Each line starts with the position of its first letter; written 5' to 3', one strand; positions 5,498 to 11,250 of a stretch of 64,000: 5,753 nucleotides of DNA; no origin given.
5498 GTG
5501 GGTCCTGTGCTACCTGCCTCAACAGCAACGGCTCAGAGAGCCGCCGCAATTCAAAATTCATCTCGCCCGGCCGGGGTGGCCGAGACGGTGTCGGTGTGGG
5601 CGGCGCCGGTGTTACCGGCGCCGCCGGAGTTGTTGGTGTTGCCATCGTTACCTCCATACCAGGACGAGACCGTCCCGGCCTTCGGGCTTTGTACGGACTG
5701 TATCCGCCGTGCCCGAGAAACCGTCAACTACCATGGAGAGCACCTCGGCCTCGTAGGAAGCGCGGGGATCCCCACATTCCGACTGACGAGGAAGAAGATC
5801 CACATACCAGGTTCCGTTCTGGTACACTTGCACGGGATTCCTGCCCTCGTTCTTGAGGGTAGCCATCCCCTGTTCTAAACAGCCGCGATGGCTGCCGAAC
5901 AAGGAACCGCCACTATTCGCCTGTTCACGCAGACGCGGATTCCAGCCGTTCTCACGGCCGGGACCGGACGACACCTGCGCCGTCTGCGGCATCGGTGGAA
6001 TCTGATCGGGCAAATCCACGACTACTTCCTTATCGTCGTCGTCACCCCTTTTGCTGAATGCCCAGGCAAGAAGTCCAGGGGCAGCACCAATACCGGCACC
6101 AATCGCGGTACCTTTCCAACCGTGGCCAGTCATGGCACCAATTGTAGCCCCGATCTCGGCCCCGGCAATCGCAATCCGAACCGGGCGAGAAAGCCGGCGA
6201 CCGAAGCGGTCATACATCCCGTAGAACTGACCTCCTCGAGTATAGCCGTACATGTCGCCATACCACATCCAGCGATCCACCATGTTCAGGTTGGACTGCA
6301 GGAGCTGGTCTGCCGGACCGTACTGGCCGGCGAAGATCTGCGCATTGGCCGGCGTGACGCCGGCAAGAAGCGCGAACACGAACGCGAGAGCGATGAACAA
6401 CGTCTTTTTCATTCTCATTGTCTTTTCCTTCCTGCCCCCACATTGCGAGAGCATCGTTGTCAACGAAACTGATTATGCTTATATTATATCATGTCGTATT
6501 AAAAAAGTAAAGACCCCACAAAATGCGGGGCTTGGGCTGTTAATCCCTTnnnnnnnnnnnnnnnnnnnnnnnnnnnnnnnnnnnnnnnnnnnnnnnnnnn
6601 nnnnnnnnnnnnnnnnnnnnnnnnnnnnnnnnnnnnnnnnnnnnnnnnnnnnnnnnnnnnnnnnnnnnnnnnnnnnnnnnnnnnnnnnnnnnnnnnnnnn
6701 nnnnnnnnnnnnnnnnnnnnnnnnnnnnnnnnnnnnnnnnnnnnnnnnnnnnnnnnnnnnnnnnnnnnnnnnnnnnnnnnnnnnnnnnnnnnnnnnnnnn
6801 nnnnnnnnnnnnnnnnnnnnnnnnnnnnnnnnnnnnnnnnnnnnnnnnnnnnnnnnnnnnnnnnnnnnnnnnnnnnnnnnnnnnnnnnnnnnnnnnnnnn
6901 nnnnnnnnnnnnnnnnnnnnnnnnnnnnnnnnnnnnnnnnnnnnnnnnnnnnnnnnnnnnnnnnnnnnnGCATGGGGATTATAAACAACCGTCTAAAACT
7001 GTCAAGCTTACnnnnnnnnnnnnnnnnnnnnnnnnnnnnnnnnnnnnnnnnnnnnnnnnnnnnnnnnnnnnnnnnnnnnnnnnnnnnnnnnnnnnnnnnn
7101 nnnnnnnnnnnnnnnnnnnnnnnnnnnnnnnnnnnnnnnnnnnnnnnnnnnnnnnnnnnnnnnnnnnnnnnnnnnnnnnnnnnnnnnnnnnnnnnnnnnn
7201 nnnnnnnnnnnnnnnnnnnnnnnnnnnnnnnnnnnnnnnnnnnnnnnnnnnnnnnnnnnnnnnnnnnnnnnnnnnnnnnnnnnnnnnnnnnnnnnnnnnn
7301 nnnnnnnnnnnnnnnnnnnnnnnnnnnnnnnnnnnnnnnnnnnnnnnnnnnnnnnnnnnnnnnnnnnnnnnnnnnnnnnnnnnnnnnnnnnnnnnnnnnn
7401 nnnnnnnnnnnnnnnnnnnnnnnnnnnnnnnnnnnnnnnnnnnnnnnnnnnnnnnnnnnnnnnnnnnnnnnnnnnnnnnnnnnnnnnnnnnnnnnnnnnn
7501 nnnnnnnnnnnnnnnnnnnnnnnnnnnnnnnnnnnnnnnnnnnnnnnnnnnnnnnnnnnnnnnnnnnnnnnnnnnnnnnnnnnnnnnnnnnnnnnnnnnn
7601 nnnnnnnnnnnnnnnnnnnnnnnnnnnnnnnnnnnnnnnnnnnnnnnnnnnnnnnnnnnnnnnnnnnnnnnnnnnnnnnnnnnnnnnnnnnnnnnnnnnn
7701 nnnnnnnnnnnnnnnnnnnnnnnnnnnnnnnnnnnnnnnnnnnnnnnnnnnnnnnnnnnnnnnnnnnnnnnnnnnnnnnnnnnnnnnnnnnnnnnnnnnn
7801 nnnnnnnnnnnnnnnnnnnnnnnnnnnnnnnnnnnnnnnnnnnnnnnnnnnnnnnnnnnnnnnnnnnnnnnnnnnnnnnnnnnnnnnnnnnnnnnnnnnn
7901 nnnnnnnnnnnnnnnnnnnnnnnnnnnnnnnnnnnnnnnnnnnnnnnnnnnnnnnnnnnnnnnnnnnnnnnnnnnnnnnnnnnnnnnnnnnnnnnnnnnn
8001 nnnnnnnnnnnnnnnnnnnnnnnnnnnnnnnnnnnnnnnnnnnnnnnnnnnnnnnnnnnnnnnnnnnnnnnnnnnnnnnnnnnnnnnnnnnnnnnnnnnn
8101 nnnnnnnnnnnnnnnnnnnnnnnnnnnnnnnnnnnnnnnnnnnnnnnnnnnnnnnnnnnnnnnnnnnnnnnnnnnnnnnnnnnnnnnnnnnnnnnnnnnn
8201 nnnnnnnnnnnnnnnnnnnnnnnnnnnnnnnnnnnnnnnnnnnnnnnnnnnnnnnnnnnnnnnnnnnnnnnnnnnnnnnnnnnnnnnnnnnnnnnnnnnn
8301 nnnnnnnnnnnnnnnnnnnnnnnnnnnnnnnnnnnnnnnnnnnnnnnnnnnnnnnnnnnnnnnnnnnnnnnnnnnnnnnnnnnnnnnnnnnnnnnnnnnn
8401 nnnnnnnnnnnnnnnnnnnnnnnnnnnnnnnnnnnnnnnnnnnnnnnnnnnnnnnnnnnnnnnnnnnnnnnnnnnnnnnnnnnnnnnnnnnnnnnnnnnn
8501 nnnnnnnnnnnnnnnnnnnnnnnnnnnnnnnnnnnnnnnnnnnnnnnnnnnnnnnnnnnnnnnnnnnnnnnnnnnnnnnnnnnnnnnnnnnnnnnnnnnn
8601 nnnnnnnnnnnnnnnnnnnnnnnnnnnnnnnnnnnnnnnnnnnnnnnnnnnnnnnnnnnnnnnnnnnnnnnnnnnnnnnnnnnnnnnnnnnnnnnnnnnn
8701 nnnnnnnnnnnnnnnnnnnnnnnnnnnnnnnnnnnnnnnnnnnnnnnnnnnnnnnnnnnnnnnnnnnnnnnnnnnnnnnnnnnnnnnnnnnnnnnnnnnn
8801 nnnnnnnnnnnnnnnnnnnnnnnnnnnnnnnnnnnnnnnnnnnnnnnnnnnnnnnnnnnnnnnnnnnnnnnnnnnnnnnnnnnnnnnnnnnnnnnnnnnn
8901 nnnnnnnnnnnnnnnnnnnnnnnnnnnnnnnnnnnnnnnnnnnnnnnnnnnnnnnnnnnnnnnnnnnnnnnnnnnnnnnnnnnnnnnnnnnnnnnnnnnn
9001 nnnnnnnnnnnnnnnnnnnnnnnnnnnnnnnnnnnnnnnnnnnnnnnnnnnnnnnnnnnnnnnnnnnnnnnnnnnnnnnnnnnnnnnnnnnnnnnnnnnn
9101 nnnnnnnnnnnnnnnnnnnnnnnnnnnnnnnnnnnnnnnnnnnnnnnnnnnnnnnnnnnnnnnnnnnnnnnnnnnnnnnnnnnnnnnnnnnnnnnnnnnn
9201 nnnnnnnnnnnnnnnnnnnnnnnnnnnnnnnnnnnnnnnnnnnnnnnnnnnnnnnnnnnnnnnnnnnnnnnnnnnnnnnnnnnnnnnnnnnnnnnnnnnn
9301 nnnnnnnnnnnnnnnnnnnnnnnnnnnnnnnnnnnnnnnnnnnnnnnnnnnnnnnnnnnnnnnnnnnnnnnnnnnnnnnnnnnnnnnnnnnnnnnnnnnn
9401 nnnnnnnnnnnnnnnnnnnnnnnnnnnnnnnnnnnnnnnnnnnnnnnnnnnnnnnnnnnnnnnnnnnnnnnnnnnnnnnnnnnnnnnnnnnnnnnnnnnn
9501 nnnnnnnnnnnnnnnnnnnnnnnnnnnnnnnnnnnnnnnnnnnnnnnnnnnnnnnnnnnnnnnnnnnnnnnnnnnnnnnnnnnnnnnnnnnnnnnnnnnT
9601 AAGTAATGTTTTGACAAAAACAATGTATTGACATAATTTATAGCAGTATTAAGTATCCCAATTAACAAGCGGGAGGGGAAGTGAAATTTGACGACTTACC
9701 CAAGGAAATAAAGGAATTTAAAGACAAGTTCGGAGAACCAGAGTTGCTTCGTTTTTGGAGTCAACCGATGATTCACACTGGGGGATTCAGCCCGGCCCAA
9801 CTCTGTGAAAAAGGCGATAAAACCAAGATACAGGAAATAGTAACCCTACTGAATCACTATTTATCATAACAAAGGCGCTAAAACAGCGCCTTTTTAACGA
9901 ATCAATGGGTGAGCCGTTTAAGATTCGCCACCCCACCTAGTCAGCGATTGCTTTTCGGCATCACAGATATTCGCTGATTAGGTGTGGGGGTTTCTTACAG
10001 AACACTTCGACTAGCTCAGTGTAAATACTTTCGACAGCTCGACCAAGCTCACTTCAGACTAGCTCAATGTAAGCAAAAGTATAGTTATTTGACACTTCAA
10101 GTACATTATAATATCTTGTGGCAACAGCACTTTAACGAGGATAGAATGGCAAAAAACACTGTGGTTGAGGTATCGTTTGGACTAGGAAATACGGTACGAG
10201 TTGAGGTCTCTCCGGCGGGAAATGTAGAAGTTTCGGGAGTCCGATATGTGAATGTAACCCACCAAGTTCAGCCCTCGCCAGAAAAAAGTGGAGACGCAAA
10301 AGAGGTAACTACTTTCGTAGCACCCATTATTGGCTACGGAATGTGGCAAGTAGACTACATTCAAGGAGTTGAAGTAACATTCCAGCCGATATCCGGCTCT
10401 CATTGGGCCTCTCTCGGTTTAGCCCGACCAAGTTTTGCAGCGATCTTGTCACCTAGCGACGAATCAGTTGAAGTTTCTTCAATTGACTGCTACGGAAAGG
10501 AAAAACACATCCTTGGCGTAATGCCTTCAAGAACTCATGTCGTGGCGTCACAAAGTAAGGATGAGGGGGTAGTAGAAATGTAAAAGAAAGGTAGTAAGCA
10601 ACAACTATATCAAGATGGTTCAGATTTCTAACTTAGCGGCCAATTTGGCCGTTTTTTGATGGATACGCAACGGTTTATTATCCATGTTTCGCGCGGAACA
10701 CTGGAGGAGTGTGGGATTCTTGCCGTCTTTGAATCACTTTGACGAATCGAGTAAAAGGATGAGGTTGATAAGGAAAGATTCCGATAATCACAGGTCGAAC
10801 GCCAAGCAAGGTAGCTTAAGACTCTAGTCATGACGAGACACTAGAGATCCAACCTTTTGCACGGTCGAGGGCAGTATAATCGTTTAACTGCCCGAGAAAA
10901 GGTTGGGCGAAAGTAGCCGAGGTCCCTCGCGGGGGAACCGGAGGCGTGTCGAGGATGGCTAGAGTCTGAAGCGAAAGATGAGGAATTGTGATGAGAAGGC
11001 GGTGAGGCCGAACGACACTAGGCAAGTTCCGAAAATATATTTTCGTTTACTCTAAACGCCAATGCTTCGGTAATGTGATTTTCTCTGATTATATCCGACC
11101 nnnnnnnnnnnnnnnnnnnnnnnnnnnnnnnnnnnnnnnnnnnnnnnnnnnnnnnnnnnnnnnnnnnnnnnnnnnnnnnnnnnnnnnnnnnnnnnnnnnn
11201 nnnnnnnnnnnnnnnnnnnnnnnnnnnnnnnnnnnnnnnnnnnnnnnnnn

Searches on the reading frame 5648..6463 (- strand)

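Call 40: search_protein_families(library=pfam, proteins=[window:5648-6463:-], max_evalue=0.0001)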
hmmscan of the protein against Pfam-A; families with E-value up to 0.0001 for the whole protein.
window:5648-6463:- (271 aa): 1 family
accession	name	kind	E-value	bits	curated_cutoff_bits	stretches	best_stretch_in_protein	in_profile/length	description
PF13441.11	Gly-zipper_YMGG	-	8.6e-07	29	28.9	1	96-132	5-41/45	YMGG-like Gly-zipper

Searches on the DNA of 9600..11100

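Call 50: search_rna_families(source=window, start=9600, end=11100, threshold=evalue, max_evalue=0.1)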
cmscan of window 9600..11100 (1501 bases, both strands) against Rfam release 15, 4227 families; matches with E-value up to 0.1: 0.
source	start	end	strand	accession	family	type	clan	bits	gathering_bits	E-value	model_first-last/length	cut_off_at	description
